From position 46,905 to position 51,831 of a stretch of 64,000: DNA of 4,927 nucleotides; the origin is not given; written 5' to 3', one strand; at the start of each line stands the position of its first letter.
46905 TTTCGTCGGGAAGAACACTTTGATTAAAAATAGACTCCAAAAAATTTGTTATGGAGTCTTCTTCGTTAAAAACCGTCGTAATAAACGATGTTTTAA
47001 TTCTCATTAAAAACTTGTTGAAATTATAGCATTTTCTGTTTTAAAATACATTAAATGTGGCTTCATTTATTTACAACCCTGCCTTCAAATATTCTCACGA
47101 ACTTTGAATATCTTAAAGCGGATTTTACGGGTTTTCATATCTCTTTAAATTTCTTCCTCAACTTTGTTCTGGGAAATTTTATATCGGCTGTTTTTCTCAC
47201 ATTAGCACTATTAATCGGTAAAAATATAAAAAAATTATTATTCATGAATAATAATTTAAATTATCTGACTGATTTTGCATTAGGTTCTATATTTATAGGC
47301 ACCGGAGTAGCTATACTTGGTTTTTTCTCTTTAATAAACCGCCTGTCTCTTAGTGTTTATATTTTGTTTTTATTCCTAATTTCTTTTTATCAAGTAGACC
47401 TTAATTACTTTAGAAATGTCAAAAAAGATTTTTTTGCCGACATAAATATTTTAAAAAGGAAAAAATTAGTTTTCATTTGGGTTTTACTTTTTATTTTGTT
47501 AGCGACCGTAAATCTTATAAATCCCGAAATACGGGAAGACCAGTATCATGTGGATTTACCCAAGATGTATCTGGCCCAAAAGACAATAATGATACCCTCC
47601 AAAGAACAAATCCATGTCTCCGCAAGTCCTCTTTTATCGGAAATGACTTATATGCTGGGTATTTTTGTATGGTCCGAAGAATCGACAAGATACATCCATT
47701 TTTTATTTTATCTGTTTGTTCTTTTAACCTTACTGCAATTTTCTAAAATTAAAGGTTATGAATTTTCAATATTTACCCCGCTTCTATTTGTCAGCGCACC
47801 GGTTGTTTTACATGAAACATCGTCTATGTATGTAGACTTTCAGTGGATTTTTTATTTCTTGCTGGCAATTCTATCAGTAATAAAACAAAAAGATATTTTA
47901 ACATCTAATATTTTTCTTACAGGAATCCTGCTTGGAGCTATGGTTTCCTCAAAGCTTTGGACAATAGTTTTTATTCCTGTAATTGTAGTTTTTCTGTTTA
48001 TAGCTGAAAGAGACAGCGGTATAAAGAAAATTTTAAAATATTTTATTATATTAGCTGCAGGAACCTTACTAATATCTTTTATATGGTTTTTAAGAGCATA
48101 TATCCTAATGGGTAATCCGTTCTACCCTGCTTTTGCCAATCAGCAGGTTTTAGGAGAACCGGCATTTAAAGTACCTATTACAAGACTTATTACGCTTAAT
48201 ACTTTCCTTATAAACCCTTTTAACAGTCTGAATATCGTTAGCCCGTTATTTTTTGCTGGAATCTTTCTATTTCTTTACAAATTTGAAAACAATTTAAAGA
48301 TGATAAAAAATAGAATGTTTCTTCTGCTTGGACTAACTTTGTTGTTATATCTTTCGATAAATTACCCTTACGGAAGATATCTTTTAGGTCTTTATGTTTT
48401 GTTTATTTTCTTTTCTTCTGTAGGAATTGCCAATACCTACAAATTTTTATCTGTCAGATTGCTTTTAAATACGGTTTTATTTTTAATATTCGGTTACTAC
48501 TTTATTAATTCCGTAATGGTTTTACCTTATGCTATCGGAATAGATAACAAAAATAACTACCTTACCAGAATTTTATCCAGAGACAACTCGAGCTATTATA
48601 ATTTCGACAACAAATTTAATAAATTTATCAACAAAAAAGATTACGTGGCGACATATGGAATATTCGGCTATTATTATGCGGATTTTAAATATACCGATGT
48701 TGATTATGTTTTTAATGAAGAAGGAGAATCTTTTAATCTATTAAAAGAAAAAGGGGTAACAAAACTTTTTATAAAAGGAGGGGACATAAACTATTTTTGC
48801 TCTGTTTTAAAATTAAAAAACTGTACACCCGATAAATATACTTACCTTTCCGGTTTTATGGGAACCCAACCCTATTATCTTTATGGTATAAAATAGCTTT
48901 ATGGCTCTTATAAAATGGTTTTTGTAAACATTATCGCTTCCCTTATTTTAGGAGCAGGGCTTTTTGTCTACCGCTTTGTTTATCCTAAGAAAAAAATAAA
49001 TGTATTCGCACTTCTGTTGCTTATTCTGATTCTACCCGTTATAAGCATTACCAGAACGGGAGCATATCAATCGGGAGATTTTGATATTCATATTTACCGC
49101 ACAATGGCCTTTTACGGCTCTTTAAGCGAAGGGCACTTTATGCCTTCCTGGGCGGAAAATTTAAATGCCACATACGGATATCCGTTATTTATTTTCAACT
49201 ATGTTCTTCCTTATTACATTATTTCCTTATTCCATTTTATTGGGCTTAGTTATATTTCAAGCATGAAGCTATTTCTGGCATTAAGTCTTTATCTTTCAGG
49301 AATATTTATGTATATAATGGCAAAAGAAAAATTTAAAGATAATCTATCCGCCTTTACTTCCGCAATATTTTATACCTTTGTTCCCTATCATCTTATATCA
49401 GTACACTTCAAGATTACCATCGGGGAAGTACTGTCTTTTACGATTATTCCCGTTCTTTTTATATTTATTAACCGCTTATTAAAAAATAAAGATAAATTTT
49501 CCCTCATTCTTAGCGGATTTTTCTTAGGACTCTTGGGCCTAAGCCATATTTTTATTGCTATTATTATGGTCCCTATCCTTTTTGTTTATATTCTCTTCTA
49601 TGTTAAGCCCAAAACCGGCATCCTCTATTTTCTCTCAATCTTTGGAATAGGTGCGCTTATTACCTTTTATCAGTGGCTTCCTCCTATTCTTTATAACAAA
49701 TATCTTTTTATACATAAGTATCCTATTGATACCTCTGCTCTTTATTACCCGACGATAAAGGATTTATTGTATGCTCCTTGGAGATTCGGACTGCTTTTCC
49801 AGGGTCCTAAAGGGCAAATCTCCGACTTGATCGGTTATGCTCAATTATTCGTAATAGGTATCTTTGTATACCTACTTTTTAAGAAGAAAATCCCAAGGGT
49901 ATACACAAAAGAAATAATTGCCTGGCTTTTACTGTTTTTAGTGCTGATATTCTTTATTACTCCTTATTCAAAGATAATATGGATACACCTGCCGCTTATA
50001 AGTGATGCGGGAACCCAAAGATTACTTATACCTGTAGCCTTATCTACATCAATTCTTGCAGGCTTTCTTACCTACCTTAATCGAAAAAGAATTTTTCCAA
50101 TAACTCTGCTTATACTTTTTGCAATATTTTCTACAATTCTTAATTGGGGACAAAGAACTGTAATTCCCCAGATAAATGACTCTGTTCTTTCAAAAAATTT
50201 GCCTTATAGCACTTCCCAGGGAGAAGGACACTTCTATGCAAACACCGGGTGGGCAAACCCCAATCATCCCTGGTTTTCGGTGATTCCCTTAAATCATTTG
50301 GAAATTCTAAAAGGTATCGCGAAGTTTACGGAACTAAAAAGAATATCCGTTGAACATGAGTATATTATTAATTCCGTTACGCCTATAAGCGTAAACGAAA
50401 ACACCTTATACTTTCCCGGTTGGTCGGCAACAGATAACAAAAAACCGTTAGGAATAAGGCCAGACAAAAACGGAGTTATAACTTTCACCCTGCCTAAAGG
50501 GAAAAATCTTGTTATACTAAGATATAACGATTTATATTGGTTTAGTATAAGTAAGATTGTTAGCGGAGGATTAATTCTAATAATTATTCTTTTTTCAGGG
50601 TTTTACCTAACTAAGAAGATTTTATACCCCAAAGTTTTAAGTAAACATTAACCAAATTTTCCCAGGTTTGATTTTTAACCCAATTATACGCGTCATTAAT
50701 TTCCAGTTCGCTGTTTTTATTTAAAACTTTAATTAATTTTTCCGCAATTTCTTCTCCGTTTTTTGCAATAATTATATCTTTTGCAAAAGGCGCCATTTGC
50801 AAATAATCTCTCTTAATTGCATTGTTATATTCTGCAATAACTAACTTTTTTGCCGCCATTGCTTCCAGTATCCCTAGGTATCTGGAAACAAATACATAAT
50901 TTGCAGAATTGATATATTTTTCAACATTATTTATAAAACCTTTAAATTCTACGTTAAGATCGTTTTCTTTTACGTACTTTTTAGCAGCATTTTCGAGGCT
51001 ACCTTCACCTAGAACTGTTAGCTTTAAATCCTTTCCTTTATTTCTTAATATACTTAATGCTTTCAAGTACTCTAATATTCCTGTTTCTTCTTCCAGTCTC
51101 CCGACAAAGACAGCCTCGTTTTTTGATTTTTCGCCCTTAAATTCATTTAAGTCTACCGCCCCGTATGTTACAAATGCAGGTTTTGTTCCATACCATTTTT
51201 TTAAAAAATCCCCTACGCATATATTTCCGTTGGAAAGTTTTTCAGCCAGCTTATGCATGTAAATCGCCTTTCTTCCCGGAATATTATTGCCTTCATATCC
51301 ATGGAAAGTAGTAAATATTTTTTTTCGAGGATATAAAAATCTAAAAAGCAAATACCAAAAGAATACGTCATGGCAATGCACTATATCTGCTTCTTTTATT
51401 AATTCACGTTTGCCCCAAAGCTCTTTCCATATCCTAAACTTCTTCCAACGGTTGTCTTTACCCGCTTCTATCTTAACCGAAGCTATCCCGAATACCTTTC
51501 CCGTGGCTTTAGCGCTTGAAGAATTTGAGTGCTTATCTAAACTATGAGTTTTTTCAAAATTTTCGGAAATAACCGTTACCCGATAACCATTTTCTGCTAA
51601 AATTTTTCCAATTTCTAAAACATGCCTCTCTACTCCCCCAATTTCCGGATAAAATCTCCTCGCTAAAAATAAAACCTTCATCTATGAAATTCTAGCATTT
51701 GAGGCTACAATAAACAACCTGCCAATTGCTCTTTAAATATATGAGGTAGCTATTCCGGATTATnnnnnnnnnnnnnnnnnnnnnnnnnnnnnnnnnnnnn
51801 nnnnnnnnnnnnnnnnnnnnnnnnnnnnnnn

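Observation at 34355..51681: About 17-kb glycosylation locus with Dol-P-Man-synthase-like GT2, two GT2-GT-C fusion proteins and several large polytopic GT-C-like membrane proteins, adjacent to PT/Ser-rich surface proteins: candidate protein O-glycosylation system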

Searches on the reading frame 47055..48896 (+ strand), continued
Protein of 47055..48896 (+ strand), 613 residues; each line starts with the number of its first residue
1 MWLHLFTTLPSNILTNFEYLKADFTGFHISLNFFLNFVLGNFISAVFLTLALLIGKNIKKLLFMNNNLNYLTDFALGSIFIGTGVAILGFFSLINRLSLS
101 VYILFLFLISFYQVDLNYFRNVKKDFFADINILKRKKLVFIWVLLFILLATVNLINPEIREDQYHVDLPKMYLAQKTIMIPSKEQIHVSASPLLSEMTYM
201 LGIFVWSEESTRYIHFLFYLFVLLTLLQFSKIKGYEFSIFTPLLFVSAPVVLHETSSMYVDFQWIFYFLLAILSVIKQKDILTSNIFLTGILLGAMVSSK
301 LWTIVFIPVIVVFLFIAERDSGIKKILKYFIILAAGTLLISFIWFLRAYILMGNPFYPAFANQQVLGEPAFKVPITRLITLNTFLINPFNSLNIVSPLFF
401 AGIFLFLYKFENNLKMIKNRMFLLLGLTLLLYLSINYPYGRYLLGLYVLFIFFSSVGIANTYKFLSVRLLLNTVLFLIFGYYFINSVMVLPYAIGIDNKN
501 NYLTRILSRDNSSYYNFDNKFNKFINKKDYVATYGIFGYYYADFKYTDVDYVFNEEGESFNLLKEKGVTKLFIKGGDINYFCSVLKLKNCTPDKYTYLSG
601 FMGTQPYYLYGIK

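Call 78: search_protein_families(library=pfam, proteins=[L010:1728-2567:-, L010:13553-14446:-, L009:2322-3011:-, L028:1518-3071:-, L012:2808-3338:-, L018:751-1650:-, L018:5072-7051:-, L024:4864-5961:-, L012:3588-5255:+, L021:4372-5571:+], max_evalue=0.001)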
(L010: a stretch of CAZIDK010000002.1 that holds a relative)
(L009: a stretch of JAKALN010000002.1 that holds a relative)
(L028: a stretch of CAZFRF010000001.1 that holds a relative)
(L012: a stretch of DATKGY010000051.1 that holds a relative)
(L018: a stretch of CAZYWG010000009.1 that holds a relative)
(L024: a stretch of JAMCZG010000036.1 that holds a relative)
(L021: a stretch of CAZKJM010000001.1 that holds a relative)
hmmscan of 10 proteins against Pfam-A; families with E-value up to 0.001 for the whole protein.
L010:1728-2567:- (279 aa): 17 families
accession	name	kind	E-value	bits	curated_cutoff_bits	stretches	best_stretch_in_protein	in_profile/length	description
PF08241.18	Methyltransf_11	-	6.4e-25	88.1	21.2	1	52-153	1-95/95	Methyltransferase domain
PF13649.12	Methyltransf_25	-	4.2e-22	79.1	27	1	51-149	1-97/97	Methyltransferase domain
PF13847.12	Methyltransf_31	-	3.8e-20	72.5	27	1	45-156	1-112/145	Methyltransferase domain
PF08242.18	Methyltransf_12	-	2.9e-17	63.6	30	1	52-151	1-98/98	Methyltransferase domain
PF13489.12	Methyltransf_23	-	3.6e-16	59.8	27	1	35-156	8-119/164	Methyltransferase domain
PF02353.26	CMAS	-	3.4e-15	56.6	27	1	33-156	48-167/273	Mycolic acid cyclopropane synthetase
PF01209.24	Ubie_methyltran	-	6.8e-12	45.7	20.1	1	40-173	40-173/233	ubiE/COQ5 methyltransferase family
PF03848.20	TehB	-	1.2e-08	35.1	20.4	1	24-155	9-134/193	Tellurite resistance protein TehB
PF07021.18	MetW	-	1.6e-08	34.8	21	1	44-133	10-93/193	Methionine biosynthesis protein MetW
PF01728.25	FtsJ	-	2.6e-07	31.2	24.1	1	37-165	10-149/181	FtsJ-like methyltransferase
PF05175.20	MTS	-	2.2e-06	27.8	23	1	39-153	23-138/170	Methyltransferase small domain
PF08123.19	DOT1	-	3.6e-05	23.9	23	1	20-117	14-110/205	Histone methylation protein DOT1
PF05401.17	NodS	-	0.00013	22.3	24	1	50-164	46-155/201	Nodulation protein S (NodS)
PF08003.17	Methyltransf_9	-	0.00017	21.1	23.8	1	34-155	102-219/315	Protein of unknown function (DUF1698)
PF06325.19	PrmA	-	0.00023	21.2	22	1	45-152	159-257/296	Ribosomal protein L11 methyltransferase (PrmA)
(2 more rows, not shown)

L010:13553-14446:- (297 aa): 8 families
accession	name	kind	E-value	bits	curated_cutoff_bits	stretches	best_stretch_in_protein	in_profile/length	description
PF13489.12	Methyltransf_23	-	7.3e-27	94.5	27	1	91-230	14-153/164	Methyltransferase domain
PF08241.18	Methyltransf_11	-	9.9e-11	42.6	21.2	1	104-194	1-95/95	Methyltransferase domain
PF08242.18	Methyltransf_12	-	1.8e-09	38.7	30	1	104-192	1-98/98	Methyltransferase domain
PF13847.12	Methyltransf_31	-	1.6e-07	31.6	27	1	102-198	6-113/145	Methyltransferase domain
PF13649.12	Methyltransf_25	-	1.9e-07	32.1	27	1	104-190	2-97/97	Methyltransferase domain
PF02353.26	CMAS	-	1.3e-06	28.4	27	1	97-196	60-166/273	Mycolic acid cyclopropane synthetase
PF07021.18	MetW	-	3e-05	24.2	21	1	93-175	6-91/193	Methionine biosynthesis protein MetW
PF08003.17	Methyltransf_9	-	0.00058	19.4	23.8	1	102-216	118-239/315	Protein of unknown function (DUF1698)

L009:2322-3011:- (229 aa): 1 family
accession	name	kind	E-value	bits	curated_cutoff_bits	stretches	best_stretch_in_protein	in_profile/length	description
PF00657.28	Lipase_GDSL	-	0.00033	21.3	23.6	1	118-227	101-207/208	GDSL-like Lipase/Acylhydrolase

L028:1518-3071:- (517 aa): 1 family
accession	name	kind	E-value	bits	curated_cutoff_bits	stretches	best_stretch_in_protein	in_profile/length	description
PF13231.12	PMT_2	-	1e-08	36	26.1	1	93-219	15-142/160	Dolichyl-phosphate-mannose-protein mannosyltransferase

L012:2808-3338:- (176 aa): 2 families
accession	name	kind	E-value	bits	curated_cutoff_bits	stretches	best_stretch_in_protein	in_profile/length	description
PF00908.23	dTDP_sugar_isom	-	1.3e-66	223.9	27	1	6-176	2-168/168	dTDP-4-dehydrorhamnose 3,5-epimerase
PF05523.17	FdtA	-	6.1e-05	23.3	23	1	11-141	3-117/131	WxcM-like, C-terminal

L018:751-1650:- (299 aa): 3 families
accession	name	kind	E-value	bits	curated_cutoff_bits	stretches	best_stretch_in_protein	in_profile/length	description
PF00535.33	Glycos_transf_2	-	2.5e-31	109.3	23.3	1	12-135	1-129/168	Glycosyl transferase family 2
PF13641.12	Glyco_tranf_2_3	-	3e-11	44.2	27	1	11-189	3-196/230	Glycosyltransferase like family 2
PF10111.15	Glyco_tranf_2_2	-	1.9e-10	41.1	27.3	1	13-190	2-202/276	Glycosyltransferase like family 2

L018:5072-7051:- (659 aa): 0 families

L024:4864-5961:- (365 aa): 4 families
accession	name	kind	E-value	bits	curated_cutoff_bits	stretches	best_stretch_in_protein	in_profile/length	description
PF01041.23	DegT_DnrJ_EryC1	-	1.8e-114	383.2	19.8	1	14-357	6-359/360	DegT/DnrJ/EryC1/StrS aminotransferase family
PF00155.27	Aminotran_1_2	-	1.8e-09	37.7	19.7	1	35-165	45-195/361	Aminotransferase class I and II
PF01053.26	Cys_Met_Meta_PP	-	8.6e-09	34.9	27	1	36-168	56-188/381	Cys/Met metabolism PLP-dependent enzyme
PF01212.27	Beta_elim_lyase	-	9.3e-05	22.3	27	1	37-261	37-265/288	Beta-eliminating lyase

L012:3588-5255:+ (555 aa): 13 families
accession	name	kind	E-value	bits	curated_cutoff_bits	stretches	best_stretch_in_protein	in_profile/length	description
PF00004.35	AAA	-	1.1e-34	120.2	21.2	1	324-452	1-129/131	ATPase family associated with various cellular activities (AAA)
PF13191.12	AAA_16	-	3.7e-09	37.8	32.6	1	311-425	14-135/167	AAA ATPase domain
PF13401.12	AAA_22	-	7e-07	30.1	27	0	322-353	6-40/130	AAA domain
PF05673.19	DUF815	-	4.1e-06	26.6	23.8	1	319-436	51-155/249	Protein of unknown function (DUF815)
PF17862.7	AAA_lid_3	-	4.4e-06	26.6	27.2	1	488-519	2-33/45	AAA+ lid domain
PF05496.18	RuvB_N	-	9.8e-06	25.8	27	1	285-351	4-63/159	Holliday junction DNA helicase RuvB P-loop domain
PF07728.20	AAA_5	-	1.5e-05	25.5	22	1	324-440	2-135/139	AAA domain (dynein-related subfamily)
PF01695.23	IstB_IS21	-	9.1e-05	22.5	24.1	1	322-392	93-165/238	IstB-like ATP binding protein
PF24883.2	NPHP3_N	-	0.00015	22.4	24.8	0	316-346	16-47/164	Nephrocystin 3, N-terminal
PF20720.3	nSTAND3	-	0.00022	21.4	27.2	1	324-442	20-121/155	Novel STAND NTPase 3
PF13481.12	AAA_25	-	0.00023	21.3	27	0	324-343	36-55/195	AAA domain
PF13238.12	AAA_18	-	0.00036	21.4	29.4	0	324-370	1-44/128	AAA domain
PF25199.1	nSTAND_NTPase5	-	0.00048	20.4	34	0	303-392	24-108/145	Novel STAND NTPase 5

L021:4372-5571:+ (399 aa): 1 family
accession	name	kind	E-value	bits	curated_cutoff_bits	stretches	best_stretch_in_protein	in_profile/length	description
PF02350.25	Epimerase_2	-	1.8e-74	251.1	30.6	1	28-366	2-345/347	UDP-N-acetylglucosamine 2-epimerase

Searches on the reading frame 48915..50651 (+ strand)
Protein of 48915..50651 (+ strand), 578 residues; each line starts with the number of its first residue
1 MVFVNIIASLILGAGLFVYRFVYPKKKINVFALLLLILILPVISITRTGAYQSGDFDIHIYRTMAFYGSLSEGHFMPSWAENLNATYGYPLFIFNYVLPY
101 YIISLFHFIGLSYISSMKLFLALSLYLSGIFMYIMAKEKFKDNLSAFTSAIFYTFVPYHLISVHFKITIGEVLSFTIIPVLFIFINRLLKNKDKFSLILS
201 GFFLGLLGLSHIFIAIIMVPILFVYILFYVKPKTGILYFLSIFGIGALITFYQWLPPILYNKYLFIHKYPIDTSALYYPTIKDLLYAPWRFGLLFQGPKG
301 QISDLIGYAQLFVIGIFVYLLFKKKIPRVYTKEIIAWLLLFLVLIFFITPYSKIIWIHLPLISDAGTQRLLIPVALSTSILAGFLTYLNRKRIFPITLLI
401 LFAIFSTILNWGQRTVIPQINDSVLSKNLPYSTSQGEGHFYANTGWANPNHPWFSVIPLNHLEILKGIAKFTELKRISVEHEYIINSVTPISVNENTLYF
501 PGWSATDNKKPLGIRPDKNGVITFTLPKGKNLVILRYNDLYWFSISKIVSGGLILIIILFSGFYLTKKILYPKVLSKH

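Call 4: search_protein_families(library=pfam, proteins=[window:48915-50651:+], max_evalue=0.01)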
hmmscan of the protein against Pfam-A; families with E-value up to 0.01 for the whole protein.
window:48915-50651:+ (578 aa): 1 family
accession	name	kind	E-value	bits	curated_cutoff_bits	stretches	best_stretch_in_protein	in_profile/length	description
PF10131.15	PTPS_related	-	3.5e-05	22.9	26.4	1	98-410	7-303/621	6-pyruvoyl-tetrahydropterin synthase related domain; membrane protein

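Call 9: search_protein_families(library=ncbifam, proteins=[window:48915-50651:+], max_evalue=0.01)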
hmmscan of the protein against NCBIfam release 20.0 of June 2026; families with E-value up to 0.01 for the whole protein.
window:48915-50651:+ (578 aa): 0 families

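Call 69: search_protein_families(library=pfam, alignment_id=A3, max_evalue=0.01)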
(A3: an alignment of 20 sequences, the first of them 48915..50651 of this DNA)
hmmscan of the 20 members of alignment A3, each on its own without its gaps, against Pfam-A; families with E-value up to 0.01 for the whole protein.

A. member 1, window:48915-50651:+ (578 aa): 1 family
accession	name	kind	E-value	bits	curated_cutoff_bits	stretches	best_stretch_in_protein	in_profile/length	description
PF10131.15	PTPS_related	-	3.5e-05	22.9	26.4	1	98-410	7-303/621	6-pyruvoyl-tetrahydropterin synthase related domain; membrane protein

B. families by the number of members that match (of 20 scanned): 3 families
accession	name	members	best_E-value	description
PF10131.15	PTPS_related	20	2.1e-15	6-pyruvoyl-tetrahydropterin synthase related domain; membrane protein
PF13231.12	PMT_2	8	9.9e-08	Dolichyl-phosphate-mannose-protein mannosyltransferase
PF09586.16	YfhO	7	8e-11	Bacterial membrane protein YfhO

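Call 70: search_solved_structures(query=A3, max_evalue=10)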
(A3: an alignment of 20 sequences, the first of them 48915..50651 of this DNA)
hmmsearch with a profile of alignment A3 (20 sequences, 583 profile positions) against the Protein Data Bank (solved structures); distinct sequences matched with E-value up to 10: 1.
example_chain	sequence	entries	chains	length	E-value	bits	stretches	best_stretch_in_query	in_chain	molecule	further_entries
9k1u_D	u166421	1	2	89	0.18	13.5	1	508-550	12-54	Serine/threonine protein kinase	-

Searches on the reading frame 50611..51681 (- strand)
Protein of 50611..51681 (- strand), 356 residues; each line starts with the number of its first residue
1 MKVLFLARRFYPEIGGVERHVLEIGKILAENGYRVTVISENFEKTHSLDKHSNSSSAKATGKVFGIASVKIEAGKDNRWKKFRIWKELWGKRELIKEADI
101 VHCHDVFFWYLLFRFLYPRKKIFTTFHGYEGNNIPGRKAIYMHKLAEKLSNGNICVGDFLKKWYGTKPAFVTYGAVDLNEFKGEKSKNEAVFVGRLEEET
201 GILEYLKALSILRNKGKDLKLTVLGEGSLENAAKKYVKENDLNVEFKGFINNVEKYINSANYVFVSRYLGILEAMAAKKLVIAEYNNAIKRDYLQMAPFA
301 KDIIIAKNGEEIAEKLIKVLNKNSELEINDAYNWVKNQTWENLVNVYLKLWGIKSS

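Call 4: search_protein_families(library=pfam, proteins=[window:50611-51681:-], max_evalue=0.01)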
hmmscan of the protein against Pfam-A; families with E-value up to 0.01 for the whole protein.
window:50611-51681:- (356 aa): 5 families
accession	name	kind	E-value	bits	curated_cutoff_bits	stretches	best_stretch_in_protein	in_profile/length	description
PF13692.12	Glyco_trans_1_4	-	1.1e-14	55.3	27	1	189-321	3-141/142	Glycosyl transferases group 1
PF00534.26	Glycos_transf_1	-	2.2e-14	53.8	26.4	1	185-325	13-160/172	Glycosyl transferases group 1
PF13439.12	Glyco_transf_4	-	2.5e-14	54.1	28.5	1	14-177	1-167/170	Glycosyltransferase Family 4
PF13579.12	Glyco_trans_4_4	-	0.0027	18.5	29.7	1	15-108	1-81/158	Glycosyl transferase 4-like domain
PF08323.17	Glyco_transf_5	-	0.003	17.7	22.7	0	2-49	1-50/239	Starch synthase catalytic domain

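Call 9: search_protein_families(library=ncbifam, proteins=[window:50611-51681:-], max_evalue=0.01)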
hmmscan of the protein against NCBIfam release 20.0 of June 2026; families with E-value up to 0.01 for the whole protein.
window:50611-51681:- (356 aa): 12 families
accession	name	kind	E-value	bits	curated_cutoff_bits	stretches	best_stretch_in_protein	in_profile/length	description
NF050056.1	ProtGlycPglH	equivalog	1.1e-09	37.9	600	1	183-323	175-320/354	GalNAc-alpha-(1->4)-GalNAc-alpha-(1->3)-diNAcBac-PP-undecaprenol alpha-1,4-N-acetyl-D-galactosaminyltransferase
NF047880.1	glyco_SdgA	exception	1.4e-08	33.7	800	1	183-327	311-461/488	serine-aspartate repeat adhesin O-glycosyltransferase SdgA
NF050063.1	ProtGlycPglJ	equivalog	2.4e-07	30.3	500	1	169-326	170-335/363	N-acetylgalactosamine-N,N'-diacetylbacillosaminyl-diphospho-undecaprenol 4-alpha-N-acetylgalactosaminyltransferase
TIGR03088.1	stp2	hypoth_equivalog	2.5e-05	23.5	409.05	1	186-285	193-303/374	TIGR03088 family PEP-CTERM/XrtA system glycosyltransferase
NF047684.1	TeichurnBiosyTuaC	equivalog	3.3e-05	23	550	1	186-324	218-356/391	teichuronic acid biosynthesis protein TuaC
NF038298.1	EPS_HpsO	equivalog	3.7e-05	22.7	575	1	191-261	205-277/388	hormogonium polysaccharide biosynthesis glycosyltransferase HpsO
TIGR04063.1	stp3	hypoth_equivalog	0.00034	19.6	442.05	1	191-350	217-391/397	TIGR04063 family PEP-CTERM/XrtA system glycosyltransferase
TIGR04157.1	glyco_rSAM_CFB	subfamily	0.00035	19.7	400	1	190-253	230-292/406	TIGR04157 family glycosyltransferase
TIGR02149.1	glgA_Coryne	subfamily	0.00057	19.1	302.4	0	175-215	192-232/391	glycogen synthase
TIGR03999.1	thiol_BshA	equivalog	0.0024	16.8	273.7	0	216-326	227-342/375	N-acetyl-alpha-D-glucosaminyl L-malate synthase BshA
TIGR04047.1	MSMEG_0565_glyc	hypoth_equivalog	0.0043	16.2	259.85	0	190-344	196-364/373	MSMEG_0565 family glycosyltransferase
TIGR02095.1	glgA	subfamily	0.0053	15.5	328.45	0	188-251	295-359/477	glycogen/starch synthase, ADP-glucose type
